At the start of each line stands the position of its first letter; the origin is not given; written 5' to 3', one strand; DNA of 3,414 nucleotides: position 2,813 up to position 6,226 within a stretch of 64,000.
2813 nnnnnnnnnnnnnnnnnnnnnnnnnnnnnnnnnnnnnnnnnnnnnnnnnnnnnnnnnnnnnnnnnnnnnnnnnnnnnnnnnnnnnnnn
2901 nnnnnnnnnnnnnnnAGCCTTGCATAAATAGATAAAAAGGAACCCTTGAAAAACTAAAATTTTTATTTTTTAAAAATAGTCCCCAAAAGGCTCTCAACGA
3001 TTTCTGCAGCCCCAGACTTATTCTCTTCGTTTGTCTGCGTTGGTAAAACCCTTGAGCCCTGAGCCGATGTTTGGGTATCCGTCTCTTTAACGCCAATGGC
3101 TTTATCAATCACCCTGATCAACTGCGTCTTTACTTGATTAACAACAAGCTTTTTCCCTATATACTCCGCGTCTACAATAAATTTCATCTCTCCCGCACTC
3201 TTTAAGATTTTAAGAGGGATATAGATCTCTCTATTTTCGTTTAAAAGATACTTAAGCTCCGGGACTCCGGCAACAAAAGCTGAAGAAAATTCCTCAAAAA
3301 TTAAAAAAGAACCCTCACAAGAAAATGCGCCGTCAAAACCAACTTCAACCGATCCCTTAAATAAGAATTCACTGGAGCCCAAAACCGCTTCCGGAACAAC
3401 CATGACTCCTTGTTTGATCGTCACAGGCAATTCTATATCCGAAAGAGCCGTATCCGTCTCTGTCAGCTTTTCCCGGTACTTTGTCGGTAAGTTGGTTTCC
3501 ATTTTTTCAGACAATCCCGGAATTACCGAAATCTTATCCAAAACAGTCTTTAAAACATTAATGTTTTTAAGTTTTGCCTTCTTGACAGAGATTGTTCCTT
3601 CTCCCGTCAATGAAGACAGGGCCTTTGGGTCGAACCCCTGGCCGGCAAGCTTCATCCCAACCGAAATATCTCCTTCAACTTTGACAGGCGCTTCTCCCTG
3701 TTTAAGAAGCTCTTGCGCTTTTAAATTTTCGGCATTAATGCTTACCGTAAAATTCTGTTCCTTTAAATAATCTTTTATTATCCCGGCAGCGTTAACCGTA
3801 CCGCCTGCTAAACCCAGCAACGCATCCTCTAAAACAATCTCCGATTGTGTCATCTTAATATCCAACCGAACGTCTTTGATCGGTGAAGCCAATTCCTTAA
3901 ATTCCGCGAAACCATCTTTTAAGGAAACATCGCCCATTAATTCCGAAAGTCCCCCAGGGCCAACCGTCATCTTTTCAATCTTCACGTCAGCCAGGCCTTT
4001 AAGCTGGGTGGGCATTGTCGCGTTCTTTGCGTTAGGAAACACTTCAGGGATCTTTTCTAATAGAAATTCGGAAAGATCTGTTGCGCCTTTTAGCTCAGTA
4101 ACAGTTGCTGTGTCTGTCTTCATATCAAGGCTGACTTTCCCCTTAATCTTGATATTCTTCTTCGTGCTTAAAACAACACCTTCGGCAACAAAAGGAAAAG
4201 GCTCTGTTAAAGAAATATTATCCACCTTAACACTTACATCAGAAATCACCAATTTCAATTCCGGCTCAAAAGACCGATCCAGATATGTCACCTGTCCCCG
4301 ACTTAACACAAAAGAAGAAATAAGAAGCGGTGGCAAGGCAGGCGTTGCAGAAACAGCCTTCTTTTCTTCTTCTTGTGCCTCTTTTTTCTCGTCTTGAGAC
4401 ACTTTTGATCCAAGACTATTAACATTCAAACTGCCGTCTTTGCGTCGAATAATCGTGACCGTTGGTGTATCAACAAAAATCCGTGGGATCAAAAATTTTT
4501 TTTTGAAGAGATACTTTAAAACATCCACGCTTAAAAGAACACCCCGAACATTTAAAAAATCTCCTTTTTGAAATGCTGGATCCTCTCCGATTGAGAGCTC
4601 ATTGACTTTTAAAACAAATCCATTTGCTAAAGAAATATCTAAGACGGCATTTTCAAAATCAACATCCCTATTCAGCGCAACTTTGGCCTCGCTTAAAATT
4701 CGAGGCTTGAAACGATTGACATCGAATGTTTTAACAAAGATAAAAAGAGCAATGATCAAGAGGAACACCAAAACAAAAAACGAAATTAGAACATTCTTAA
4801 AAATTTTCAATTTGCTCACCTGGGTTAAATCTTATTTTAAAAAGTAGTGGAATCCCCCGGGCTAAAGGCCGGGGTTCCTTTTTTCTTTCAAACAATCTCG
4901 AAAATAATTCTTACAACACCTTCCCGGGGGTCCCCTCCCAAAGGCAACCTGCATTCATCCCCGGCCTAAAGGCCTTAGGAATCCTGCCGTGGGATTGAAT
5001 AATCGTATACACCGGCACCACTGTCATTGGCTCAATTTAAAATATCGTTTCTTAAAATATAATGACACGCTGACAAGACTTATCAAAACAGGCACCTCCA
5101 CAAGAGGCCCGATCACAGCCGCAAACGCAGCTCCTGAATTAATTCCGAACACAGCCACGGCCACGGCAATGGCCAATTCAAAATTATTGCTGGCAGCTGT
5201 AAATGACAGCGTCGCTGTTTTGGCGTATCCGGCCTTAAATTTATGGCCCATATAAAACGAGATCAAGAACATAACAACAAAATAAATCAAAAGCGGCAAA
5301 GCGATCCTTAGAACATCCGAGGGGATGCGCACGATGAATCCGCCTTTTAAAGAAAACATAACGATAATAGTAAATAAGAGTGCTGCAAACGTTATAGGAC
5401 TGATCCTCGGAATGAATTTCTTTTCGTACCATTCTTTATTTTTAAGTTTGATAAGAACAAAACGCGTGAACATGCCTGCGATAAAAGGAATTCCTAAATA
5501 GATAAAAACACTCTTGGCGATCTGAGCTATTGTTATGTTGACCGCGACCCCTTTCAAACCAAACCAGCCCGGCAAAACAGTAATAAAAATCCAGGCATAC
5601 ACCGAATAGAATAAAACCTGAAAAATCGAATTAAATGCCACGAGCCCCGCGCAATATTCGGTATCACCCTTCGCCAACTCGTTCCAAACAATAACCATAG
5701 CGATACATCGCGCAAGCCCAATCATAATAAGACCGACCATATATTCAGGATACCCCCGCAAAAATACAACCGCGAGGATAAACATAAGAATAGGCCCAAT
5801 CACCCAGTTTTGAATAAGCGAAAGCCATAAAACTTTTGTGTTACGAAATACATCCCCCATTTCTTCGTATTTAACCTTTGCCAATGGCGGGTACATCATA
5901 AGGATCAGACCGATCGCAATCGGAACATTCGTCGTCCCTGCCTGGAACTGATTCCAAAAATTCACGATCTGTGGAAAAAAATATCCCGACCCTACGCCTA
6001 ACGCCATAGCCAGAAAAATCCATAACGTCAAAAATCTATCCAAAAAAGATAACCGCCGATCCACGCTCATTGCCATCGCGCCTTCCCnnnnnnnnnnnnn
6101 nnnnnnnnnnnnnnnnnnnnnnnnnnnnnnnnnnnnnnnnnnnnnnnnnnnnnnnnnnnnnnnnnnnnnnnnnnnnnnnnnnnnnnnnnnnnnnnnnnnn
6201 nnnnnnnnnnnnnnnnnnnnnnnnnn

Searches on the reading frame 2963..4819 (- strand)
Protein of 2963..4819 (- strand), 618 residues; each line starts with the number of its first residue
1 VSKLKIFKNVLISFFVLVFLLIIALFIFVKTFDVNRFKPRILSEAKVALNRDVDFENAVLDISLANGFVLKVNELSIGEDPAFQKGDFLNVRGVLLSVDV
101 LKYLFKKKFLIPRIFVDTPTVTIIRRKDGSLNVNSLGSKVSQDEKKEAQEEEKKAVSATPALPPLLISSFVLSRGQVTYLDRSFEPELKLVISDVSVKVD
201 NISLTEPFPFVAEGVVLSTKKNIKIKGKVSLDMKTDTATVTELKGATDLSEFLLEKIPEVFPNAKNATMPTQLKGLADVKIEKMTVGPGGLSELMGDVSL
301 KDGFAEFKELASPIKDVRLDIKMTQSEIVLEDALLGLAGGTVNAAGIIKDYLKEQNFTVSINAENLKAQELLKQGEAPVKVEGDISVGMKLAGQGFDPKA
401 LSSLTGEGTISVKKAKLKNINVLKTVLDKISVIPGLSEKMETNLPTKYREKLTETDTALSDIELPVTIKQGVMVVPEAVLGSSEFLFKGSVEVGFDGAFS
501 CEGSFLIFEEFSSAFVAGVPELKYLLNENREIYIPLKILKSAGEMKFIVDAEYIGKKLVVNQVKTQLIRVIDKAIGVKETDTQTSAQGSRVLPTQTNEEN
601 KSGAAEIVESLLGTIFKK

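Call 59: search_protein_families(library=pfam, proteins=[window:2963-4819:-], max_evalue=0.001)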
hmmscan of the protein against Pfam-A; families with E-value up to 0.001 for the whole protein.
window:2963-4819:- (618 aa): 4 families
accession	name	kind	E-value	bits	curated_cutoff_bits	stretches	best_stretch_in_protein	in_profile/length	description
PF05170.20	AsmA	-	2.8e-32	112.7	29.8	2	8-280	6-259/607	AsmA family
PF05359.17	DUF748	-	5.2e-12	45.1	50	1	68-270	68-244/1037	Domain of Unknown Function (DUF748)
PF13116.12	YhdP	-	1.7e-05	23.4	46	1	4-207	5-174/1224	YhdP protein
PF01203.25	T2SSN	-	0.00044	20.8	29.6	0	222-331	58-154/211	Type II secretion system (T2SS), protein N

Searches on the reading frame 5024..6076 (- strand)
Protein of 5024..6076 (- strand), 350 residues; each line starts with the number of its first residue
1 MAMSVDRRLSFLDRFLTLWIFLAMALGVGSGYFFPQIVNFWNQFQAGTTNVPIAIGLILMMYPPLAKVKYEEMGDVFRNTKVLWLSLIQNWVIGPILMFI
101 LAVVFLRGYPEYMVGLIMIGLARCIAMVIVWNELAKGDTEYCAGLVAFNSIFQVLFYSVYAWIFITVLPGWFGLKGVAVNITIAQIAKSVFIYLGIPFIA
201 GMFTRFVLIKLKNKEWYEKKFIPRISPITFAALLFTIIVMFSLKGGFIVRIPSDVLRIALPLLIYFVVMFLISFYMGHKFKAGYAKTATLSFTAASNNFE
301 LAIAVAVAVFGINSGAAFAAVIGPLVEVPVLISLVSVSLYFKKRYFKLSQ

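Call 58: search_protein_families(library=pfam, proteins=[window:5024-6076:-], max_evalue=0.001)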
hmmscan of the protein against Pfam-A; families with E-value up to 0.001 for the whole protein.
window:5024-6076:- (350 aa): 1 family
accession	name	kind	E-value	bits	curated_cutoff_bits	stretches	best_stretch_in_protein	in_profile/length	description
PF01758.21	SBF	-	3.9e-62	209.8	24.3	1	54-249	1-189/191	Sodium Bile acid symporter family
